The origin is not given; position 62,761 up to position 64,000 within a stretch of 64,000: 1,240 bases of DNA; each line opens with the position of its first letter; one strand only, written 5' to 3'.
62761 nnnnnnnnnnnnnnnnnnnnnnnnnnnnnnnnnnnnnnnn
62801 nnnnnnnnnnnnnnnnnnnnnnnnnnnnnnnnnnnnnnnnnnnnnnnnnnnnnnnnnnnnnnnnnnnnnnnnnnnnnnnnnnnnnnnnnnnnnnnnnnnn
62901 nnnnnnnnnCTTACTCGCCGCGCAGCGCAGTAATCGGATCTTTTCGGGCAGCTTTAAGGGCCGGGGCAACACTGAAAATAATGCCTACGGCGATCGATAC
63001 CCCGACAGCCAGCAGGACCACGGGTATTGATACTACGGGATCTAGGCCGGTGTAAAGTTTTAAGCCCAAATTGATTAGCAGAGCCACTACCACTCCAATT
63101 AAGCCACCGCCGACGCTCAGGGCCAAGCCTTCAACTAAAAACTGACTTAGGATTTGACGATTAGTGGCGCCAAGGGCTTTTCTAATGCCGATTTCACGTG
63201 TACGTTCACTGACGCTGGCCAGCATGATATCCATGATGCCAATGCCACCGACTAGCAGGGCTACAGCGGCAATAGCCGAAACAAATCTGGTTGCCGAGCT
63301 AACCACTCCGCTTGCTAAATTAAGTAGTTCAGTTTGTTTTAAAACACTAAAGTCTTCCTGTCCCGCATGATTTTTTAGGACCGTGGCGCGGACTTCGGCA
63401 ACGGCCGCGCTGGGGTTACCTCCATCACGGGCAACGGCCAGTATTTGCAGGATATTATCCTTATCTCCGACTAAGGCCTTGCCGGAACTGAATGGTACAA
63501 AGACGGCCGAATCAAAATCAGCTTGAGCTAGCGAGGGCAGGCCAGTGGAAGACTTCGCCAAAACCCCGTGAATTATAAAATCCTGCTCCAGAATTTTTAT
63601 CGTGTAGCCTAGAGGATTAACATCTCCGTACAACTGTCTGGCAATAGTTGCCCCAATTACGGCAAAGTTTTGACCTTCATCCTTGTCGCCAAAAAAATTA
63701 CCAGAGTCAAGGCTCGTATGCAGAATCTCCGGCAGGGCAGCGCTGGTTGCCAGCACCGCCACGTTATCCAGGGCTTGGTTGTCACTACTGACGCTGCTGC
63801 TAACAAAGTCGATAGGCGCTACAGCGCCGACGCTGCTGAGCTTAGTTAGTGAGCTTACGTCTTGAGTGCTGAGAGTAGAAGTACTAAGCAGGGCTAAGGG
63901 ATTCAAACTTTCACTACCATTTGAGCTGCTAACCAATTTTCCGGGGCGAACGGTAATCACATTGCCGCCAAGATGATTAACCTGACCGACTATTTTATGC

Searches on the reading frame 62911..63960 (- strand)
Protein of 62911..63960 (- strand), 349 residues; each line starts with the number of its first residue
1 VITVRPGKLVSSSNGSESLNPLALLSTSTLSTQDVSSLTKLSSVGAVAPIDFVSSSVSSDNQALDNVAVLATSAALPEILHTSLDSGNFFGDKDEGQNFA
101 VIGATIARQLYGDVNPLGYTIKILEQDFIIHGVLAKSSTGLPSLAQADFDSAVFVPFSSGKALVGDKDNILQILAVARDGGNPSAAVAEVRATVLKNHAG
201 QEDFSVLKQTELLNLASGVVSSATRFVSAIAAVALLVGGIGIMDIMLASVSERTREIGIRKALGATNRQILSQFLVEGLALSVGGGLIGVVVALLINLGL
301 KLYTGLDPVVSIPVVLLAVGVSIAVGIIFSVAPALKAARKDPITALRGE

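Call 92: search_protein_families(library=pfam, proteins=[window:62911-63960:-], max_evalue=0.001)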
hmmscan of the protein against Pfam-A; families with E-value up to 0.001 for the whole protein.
window:62911-63960:- (349 aa): 2 families
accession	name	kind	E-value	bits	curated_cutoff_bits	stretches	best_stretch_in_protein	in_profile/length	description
PF12704.14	MacB_PCD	-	1.6e-20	74.7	27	1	2-192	40-206/207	MacB-like periplasmic core domain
PF02687.27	FtsX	-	3.3e-20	72.8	25.5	1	229-342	2-120/120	FtsX-like permease C-terminal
